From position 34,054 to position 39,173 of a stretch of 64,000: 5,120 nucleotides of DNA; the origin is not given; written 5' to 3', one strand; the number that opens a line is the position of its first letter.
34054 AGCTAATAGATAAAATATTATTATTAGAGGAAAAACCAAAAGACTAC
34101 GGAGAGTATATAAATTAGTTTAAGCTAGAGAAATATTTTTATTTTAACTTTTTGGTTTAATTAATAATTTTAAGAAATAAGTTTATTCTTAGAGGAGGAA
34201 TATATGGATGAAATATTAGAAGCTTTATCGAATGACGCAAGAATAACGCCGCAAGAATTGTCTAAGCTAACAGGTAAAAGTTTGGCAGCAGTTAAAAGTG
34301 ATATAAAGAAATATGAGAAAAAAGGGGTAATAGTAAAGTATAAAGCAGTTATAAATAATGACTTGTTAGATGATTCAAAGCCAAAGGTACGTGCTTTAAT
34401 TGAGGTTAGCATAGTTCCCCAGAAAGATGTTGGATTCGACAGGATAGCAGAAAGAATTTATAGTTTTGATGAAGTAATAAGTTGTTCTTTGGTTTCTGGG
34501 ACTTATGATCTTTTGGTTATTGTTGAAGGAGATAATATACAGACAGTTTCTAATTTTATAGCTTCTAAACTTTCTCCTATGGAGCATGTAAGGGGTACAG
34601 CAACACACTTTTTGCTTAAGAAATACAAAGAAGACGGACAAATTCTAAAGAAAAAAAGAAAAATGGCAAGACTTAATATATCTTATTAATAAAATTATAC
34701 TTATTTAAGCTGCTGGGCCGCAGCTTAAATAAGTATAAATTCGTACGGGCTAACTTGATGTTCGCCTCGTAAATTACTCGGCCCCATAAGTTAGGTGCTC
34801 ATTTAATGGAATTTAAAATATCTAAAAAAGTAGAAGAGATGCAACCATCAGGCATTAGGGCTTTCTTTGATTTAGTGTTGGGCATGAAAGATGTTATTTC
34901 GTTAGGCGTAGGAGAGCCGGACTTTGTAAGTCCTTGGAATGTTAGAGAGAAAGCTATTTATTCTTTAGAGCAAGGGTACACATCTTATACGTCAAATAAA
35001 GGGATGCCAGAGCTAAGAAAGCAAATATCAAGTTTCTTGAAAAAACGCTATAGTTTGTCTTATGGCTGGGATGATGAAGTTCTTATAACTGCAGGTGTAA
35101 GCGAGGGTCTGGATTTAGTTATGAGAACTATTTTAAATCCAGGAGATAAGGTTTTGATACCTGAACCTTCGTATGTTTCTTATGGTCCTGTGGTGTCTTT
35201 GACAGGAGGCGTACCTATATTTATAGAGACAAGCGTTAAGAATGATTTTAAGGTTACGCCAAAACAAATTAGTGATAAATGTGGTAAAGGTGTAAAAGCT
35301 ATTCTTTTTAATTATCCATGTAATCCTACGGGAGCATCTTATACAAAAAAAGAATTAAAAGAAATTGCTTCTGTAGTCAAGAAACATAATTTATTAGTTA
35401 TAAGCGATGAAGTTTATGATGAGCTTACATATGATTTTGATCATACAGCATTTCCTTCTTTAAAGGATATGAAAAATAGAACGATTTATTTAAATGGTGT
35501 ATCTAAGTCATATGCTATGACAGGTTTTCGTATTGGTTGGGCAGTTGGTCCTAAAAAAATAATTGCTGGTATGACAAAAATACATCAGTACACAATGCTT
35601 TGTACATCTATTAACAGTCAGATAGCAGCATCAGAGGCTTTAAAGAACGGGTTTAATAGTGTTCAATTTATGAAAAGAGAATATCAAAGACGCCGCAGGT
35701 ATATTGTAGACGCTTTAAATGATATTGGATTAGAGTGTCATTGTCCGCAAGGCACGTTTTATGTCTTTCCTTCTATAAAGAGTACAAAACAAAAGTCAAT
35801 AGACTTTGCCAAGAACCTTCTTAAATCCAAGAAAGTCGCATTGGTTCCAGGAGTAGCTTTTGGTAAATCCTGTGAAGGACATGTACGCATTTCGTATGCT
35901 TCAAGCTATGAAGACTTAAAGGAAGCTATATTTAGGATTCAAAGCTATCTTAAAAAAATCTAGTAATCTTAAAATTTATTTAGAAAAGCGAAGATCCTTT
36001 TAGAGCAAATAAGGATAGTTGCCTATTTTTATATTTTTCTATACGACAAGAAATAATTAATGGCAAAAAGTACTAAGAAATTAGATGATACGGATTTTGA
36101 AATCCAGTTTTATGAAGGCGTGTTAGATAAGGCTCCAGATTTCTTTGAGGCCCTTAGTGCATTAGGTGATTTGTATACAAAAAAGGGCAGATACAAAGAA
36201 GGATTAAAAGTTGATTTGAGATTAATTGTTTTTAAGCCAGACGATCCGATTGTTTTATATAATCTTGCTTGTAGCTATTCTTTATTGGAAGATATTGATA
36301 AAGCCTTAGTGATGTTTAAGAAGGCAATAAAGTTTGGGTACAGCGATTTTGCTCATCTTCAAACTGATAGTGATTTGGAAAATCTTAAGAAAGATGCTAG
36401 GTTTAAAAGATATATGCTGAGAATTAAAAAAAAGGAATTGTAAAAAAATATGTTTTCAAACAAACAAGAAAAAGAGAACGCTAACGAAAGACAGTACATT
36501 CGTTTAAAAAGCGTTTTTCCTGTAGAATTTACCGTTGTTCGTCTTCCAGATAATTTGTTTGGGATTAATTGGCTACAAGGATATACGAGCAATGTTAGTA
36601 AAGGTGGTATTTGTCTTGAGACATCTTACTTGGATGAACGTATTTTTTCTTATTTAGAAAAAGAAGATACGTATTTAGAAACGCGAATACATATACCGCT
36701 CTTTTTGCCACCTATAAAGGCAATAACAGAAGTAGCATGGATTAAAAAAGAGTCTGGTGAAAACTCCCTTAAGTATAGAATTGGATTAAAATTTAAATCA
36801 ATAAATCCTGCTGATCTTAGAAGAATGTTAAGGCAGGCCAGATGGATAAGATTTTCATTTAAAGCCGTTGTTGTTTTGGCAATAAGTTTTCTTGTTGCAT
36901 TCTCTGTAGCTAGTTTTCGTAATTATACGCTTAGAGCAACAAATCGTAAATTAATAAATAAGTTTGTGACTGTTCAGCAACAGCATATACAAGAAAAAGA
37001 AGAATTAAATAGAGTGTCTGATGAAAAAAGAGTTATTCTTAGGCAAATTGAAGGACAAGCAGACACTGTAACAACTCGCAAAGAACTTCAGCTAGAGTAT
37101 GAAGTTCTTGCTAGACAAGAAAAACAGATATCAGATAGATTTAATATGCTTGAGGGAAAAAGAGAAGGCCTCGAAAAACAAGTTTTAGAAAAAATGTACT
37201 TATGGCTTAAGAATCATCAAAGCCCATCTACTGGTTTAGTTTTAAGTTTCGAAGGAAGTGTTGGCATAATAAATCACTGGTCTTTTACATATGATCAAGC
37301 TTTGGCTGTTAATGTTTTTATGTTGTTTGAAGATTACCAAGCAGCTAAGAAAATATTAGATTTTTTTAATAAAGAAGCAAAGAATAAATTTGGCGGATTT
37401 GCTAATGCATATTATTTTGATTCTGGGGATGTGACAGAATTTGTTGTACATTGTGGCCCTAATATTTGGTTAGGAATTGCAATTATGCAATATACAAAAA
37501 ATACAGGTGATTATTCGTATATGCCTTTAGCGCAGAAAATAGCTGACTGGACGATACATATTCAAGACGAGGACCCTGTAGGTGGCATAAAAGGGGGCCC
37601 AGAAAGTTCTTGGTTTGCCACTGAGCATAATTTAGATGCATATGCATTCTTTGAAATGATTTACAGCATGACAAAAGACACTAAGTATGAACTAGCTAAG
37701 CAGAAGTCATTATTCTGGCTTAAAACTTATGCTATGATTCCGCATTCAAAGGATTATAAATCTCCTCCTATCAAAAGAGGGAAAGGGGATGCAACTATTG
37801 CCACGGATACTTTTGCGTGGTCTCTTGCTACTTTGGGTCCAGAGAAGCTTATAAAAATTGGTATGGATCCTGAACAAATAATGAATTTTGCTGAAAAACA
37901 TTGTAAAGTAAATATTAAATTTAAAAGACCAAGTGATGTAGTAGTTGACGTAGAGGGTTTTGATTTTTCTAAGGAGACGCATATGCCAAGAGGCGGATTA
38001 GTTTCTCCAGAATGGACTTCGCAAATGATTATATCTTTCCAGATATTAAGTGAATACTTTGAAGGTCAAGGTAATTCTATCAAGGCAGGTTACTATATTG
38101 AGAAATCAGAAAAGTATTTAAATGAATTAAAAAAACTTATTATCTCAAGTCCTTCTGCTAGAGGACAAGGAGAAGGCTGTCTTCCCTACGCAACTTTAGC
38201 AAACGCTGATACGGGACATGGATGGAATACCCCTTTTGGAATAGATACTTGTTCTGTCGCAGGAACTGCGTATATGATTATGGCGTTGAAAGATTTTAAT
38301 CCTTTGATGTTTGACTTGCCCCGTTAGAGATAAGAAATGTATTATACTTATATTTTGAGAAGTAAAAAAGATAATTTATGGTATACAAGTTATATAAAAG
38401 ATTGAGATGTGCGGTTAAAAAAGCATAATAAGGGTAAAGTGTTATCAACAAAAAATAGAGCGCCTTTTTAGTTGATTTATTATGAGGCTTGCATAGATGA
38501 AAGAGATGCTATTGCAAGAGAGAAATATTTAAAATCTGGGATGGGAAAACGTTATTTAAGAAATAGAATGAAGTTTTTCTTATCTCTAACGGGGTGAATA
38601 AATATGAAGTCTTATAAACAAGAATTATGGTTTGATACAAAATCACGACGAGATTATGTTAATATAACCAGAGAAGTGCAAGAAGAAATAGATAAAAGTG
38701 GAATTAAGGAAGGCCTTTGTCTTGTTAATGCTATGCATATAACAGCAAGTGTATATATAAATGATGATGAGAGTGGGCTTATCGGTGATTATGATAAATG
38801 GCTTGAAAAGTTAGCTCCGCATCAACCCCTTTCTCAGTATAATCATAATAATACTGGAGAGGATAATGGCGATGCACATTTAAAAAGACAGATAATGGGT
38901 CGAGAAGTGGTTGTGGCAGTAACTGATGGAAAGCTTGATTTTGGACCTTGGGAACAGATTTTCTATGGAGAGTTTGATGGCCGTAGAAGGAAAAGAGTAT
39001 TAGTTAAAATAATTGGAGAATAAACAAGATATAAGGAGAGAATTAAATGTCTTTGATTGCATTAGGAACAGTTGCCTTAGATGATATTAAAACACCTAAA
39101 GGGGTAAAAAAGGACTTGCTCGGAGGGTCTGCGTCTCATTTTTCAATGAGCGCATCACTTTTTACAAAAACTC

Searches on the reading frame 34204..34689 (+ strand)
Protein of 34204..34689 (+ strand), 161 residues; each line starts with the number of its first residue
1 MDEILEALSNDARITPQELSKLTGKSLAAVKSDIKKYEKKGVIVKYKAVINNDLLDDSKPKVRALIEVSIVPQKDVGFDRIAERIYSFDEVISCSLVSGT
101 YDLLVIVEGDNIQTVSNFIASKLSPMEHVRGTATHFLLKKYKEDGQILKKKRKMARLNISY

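Call 8: search_protein_families(library=pfam, proteins=[window:34204-34689:+], max_evalue=0.001)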
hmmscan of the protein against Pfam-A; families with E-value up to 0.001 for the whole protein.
window:34204-34689:+ (161 aa): 3 families
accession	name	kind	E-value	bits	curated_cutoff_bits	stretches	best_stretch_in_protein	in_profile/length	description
PF01037.27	AsnC_trans_reg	-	1.2e-15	57.6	25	1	66-139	1-72/73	Lrp/AsnC ligand binding domain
PF13412.12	HTH_24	-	1.2e-09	38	21.9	1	3-43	7-47/48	Winged helix-turn-helix DNA-binding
PF13404.12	HTH_AsnC-type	-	9.6e-05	22.6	27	1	4-36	8-40/42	AsnC-type helix-turn-helix domain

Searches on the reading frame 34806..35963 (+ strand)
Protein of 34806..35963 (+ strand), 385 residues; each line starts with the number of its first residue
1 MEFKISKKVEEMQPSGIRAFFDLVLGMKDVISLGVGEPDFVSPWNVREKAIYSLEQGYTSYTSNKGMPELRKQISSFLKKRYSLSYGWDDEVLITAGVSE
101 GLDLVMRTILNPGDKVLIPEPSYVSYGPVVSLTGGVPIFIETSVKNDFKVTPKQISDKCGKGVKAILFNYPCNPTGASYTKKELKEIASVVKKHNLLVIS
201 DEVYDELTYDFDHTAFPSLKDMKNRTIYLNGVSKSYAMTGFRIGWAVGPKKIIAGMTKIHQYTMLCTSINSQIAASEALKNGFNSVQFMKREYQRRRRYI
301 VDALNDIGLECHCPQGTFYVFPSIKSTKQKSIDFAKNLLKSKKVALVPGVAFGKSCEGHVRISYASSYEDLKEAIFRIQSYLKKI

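Call 8: search_protein_families(library=pfam, proteins=[window:34806-35963:+], max_evalue=0.001)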
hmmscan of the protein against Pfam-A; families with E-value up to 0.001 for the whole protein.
window:34806-35963:+ (385 aa): 4 families
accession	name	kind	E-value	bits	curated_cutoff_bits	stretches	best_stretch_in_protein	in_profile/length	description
PF00155.27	Aminotran_1_2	-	7.7e-72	242.9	19.7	1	28-378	1-361/361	Aminotransferase class I and II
PF01041.23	DegT_DnrJ_EryC1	-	5.8e-06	26.2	19.8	1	94-201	44-145/360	DegT/DnrJ/EryC1/StrS aminotransferase family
PF01276.26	OKR_DC_1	-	3.6e-05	23.2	27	1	86-159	79-150/417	Orn/Lys/Arg decarboxylase, major domain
PF04864.19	Alliinase_C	-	0.00026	20.5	22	0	202-286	165-247/363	Allinase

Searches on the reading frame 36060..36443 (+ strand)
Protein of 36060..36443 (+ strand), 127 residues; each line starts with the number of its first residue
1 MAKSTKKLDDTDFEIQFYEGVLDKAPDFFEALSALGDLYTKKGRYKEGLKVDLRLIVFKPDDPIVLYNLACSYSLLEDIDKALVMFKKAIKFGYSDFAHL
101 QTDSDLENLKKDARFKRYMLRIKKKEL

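Call 8: search_protein_families(library=pfam, proteins=[window:36060-36443:+], max_evalue=0.001)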
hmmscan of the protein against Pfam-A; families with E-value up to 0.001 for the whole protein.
window:36060-36443:+ (127 aa): 9 families
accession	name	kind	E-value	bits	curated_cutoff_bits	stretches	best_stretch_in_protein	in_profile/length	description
PF00515.34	TPR_1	-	4.6e-10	39.3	27.8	1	65-91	3-29/34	Tetratricopeptide repeat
PF13431.12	TPR_17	-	3.2e-09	36.8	24.4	0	17-48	1-32/34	Tetratricopeptide repeat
PF07719.23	TPR_2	-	4.3e-08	33.1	27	0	65-91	3-29/34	Tetratricopeptide repeat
PF13181.12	TPR_8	-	3.3e-07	30.4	25.7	0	65-91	3-29/34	Tetratricopeptide repeat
PF13414.12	TPR_11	-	1.8e-06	27.9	26.8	1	36-73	1-38/42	TPR repeat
PF13176.12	TPR_7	-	5.5e-06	26.5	27.9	0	31-54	1-24/36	Tetratricopeptide repeat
PF13424.12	TPR_12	-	7.6e-06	26.5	30.1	1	29-91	3-73/77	Tetratricopeptide repeat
PF14559.12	TPR_19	-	2.2e-05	25.1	25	0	15-51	11-47/68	Tetratricopeptide repeat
PF13374.12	TPR_10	-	0.00038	20.8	27.5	0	66-91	5-30/42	Tetratricopeptide repeat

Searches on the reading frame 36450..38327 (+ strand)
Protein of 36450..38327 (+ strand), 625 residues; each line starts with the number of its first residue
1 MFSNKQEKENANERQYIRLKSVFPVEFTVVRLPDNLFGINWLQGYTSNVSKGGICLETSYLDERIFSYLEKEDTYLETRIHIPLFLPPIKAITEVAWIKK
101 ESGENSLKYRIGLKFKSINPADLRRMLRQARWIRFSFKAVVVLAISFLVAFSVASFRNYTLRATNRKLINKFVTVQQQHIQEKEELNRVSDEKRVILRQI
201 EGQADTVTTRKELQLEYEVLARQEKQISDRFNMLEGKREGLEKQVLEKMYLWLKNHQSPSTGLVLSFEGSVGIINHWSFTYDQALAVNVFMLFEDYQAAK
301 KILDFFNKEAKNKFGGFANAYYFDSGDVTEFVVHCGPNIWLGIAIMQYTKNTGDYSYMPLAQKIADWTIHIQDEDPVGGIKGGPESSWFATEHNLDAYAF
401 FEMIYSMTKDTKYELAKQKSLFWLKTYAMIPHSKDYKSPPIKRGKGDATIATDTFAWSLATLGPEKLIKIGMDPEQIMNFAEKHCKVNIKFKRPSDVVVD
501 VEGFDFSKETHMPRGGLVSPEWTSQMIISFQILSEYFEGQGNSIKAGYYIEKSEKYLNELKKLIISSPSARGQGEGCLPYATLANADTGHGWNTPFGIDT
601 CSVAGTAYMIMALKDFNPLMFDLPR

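Call 8: search_protein_families(library=pfam, proteins=[window:36450-38327:+], max_evalue=0.001)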
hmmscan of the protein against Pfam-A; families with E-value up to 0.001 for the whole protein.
window:36450-38327:+ (625 aa): 1 family
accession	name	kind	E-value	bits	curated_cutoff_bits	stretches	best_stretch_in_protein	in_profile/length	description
PF07238.19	PilZ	-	9.6e-07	29.5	22.5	1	14-127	3-97/102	PilZ domain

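Call 53: search_solved_structures(query=window:36450-38324:+, max_evalue=1)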
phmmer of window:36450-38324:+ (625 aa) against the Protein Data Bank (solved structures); distinct sequences matched with E-value up to 1: 0.

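Call 72: find_homologous_proteins(query=window:36450-38324:+, max_evalue=0.001)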
Query window:36450-38324:+ (625 aa): 1414 proteins with E <= 0.001 among 7518 candidates; the best 120 are listed.
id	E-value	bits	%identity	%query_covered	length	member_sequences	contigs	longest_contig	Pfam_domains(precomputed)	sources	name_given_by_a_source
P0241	0.0e+0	1442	100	100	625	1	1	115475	PF07238.20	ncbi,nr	ncbi:MAG: PilZ domain-containing protein [Candidatus Zapsychrus exili]|nr:PilZ domain-containing pro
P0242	1.7e-255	868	59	97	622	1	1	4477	PF07238.20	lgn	-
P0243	4.2e-247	840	57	97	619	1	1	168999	PF07238.20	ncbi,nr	ncbi:MAG: PilZ domain-containing protein [Candidatus Omnitrophica bacterium]|nr:PilZ domain-containi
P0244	2.0e-245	834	58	99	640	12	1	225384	PF07238.20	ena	-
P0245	2.1e-245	834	58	98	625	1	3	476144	PF07238.20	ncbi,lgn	-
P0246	7.5e-245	832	57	99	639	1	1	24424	PF07238.20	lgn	-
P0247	9.3e-243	826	58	97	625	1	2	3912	PF07238.20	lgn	-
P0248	1.3e-242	825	57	99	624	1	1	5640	-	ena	-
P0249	2.9e-241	821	57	97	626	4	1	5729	PF07238.20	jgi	jgi:hypothetical protein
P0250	7.1e-241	819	57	99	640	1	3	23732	PF07238.20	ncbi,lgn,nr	ncbi:MAG: PilZ domain-containing protein [Candidatus Omnitrophica bacterium]|nr:PilZ domain-containi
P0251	7.2e-241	819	56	99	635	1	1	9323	PF07238.20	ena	-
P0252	2.6e-240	817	53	99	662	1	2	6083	PF07238.20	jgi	-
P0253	1.0e-239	815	56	99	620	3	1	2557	PF07238.20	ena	-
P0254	1.2e-239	815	57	98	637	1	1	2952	PF07238.20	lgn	-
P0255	1.5e-236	805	54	100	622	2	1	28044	PF07238.20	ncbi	-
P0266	6.1e-232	790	52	99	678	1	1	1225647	PF07238.20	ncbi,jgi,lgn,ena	ncbi:MAG: PilZ domain-containing protein [Candidatus Omnitrophota bacterium]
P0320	4.3e-181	622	45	97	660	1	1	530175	PF07238.20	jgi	jgi:hypothetical protein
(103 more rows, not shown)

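Call 79: predict_structure(alignment_id=A4)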
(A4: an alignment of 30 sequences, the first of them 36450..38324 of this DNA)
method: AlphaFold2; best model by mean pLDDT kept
length: 625 residues; sequences in the alignment: 30
mean_pLDDT: 83.5   pTM: 0.75
mean pLDDT of the five models: 83.5, 83.0, 82.9, 82.3, 81.8
residues with pLDDT >= 90: 283; 70-90: 245; 50-70: 53; < 50: 44
segments of 3 or more residues with pLDDT < 50: 1-8, 431-449, 510-515, 623-625
pLDDT, mean of each block of 10 residues (from residue 1): 46 65 84 56 88 89 83 88 91 91 78 92 91 86 94 84 79 85 90 87 71 88 91 89 90 92 86 82 97 97 97 89 93 93 98 96 98 88 81 90 97 97 76 39 38 71 89 82 83 80 71 65 92 94 94 92 69 71 76 77 92 92 53
secondary structure, 60 per line:
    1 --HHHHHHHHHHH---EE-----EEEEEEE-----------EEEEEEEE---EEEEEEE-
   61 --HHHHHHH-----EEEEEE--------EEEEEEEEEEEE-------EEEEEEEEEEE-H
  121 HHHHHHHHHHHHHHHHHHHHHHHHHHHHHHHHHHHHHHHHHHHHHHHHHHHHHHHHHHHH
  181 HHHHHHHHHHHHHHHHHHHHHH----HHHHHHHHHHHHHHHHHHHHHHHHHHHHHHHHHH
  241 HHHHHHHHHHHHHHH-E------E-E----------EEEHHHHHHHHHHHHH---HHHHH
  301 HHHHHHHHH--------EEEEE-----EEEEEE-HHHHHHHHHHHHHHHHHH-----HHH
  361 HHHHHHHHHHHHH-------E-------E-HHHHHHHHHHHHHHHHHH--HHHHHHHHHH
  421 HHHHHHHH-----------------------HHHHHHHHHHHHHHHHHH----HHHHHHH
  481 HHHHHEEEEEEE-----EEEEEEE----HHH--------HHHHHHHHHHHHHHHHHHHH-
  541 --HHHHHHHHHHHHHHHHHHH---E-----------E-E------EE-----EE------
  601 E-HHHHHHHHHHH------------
elements in order: H3-13 E24-30 E42-49 E53-59 H63-69 E75-80 E89-100 E108-118 H120-202 H207-255 E277-279 H280-292 H296-309 E318-322 E328-333 H335-352 H358-373 H391-408 H411-428 H452-469 H474-485 E486-492 E498-504 H520-539 H543-561 H603-613

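Call 81: fold_search(model_id=the predicted structure, library=pdb)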
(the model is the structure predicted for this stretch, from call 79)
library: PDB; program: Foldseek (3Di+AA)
matches with E <= 10: 725; with E <= 0.001: 225
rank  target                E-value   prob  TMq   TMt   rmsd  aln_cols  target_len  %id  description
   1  8h1l_C                3.2e-08  1.00  0.40  0.56   7.0       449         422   13  Crystal structure of glucose-2-epimerase in complex with D-Glucitol from Runella slithyformis Runsl_4512 (released 2023-07-12)
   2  8h1l_A                5.4e-08  1.00  0.40  0.58   7.2       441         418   14  Crystal structure of glucose-2-epimerase in complex with D-Glucitol from Runella slithyformis Runsl_4512 (released 2023-07-12)
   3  8h1l_B                5.7e-08  1.00  0.40  0.56   7.4       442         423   14  Crystal structure of glucose-2-epimerase in complex with D-Glucitol from Runella slithyformis Runsl_4512 (released 2023-07-12)
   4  8h1l_D                7.5e-08  1.00  0.41  0.58   7.2       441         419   14  Crystal structure of glucose-2-epimerase in complex with D-Glucitol from Runella slithyformis Runsl_4512 (released 2023-07-12)
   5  8h1n                  1.3e-07  1.00  0.40  0.57   7.1       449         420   14  Crystal structure of glucose-2-epimerase mutant_D254A in complex with D-Glucitol from Runella slithyformis Runsl_4512 (released 2023-07-12)
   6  7c24                  1.6e-07  1.00  0.37  0.60   7.7       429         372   10  Glycosidase F290Y at pH8.0 (released 2021-05-12)
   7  7c25                  2.0e-07  1.00  0.37  0.60   7.5       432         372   10  Glycosidase Wild Type at pH8.0 (released 2021-05-12)
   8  8h1m                  2.3e-07  1.00  0.40  0.55   7.1       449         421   15  Crystal structure of glucose-2-epimerase mutant_D254A from Runella slithyformis Runsl_4512 (released 2023-07-12)
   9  5z3d                  2.7e-07  1.00  0.36  0.58   7.7       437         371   10  Glycosidase F290Y (released 2019-05-15)
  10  5z3c                  3.4e-07  1.00  0.40  0.63   7.0       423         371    9  Glycosidase E178A (released 2019-05-15)
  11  5z3e                  4.0e-07  1.00  0.36  0.58   7.7       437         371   10  Glycosidase E335A (released 2019-05-15)
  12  3ren_A                4.2e-07  1.00  0.37  0.63   7.3       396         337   13  CPF_2247, a novel alpha-amylase from Clostridium perfringens (released 2011-05-18)
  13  2zbl_B                4.9e-07  1.00  0.41  0.57   7.1       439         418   12  Functional annotation of Salmonella enterica yihS-encoded protein (released 2008-02-05)
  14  8h1k                  5.2e-07  1.00  0.38  0.53   7.7       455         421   15  Crystal structure of glucose-2-epimerase from Runella slithyformis Runsl_4512 (released 2023-07-12)
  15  3vw5_A                6.8e-07  1.00  0.40  0.61   6.5       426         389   12  Crystal structure of sugar epimerase from ruminal bacterium (released 2013-06-26)
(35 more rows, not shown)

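Call 98: find_encoding_contigs(protein=P0266, flank=5000, max_places=1)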
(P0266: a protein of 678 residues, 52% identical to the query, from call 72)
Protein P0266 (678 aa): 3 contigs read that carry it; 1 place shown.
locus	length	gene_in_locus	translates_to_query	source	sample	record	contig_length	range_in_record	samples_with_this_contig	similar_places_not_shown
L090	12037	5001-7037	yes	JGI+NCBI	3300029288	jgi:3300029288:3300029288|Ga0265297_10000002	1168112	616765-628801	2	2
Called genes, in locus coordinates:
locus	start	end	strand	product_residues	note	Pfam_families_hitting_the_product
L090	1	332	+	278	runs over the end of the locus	PF01063:Aminotran_4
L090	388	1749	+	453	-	-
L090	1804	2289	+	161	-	PF13412:HTH_24, PF01037:AsnC_trans_reg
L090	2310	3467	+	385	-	PF00155:Aminotran_1_2, PF01276:OKR_DC_1 (weak)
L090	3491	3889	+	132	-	PF13181:TPR_8 (faint), PF07719:TPR_2 (faint), PF13431:TPR_17 (faint), PF00515:TPR_1 (faint), PF13176:TPR_7 (faint)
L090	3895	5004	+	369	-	PF16491:Peptidase_M48_N, PF01435:Peptidase_M48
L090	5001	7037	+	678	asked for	PF07238:PilZ (weak)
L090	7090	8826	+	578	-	PF13431:TPR_17 (faint), PF00515:TPR_1 (faint), PF07719:TPR_2 (faint), PF13181:TPR_8 (faint), PF13414:TPR_11 (faint), PF14559:TPR_19 (weak)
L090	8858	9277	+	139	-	PF01894:YjbQ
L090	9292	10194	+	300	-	PF00294:PfkB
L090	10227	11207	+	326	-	PF01368:DHH, PF02272:DHHA1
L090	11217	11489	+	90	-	-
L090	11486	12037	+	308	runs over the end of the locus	PF03193:RsgA_GTPase (faint), PF00009:GTP_EFTU, PF00350:Dynamin_N (faint), PF01926:MMR_HSR1, PF02421:FeoB_N, PF04548:AIG1 (weak), PF07650:KH_2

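Call 99: find_encoding_contigs(protein=P0320, flank=5000, max_places=1)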
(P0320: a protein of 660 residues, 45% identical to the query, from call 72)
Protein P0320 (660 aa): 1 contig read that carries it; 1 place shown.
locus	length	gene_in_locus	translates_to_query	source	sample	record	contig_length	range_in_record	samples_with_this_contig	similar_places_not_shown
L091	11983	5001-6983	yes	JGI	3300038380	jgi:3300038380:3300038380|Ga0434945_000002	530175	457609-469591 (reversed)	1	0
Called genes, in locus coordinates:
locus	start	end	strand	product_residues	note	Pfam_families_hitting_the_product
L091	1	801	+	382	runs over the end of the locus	PF00155:Aminotran_1_2, PF00266:Aminotran_5 (weak)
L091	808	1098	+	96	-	PF08827:DUF1805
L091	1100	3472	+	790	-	PF07719:TPR_2 (faint), PF12895:ANAPC3 (faint), PF13174:TPR_6 (faint), PF13414:TPR_11 (weak), PF13432:TPR_16 (faint), PF14559:TPR_19 (weak), PF12969:DUF3857, PF01841:Transglut_core, +1 more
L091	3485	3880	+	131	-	-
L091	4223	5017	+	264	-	PF01435:Peptidase_M48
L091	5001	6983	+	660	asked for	PF07238:PilZ (weak)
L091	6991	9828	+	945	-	PF01433:Peptidase_M1, PF01103:Omp85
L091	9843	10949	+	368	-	PF01075:Glyco_transf_9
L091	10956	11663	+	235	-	PF00535:Glycos_transf_2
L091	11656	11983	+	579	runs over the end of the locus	PF00515:TPR_1, PF13424:TPR_12, PF13414:TPR_11, PF13432:TPR_16, PF00515:TPR_1, PF07719:TPR_2, PF13424:TPR_12, PF14559:TPR_19, +13 more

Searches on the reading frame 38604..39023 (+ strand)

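Call 8: search_protein_families(library=pfam, proteins=[window:38604-39023:+], max_evalue=0.001)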
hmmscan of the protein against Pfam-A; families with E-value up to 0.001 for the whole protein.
window:38604-39023:+ (139 aa): 1 family
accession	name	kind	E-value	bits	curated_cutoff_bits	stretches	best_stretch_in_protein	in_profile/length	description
PF01894.22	UPF0047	-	7.5e-38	129.7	27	1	20-136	1-117/117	Uncharacterised protein family UPF0047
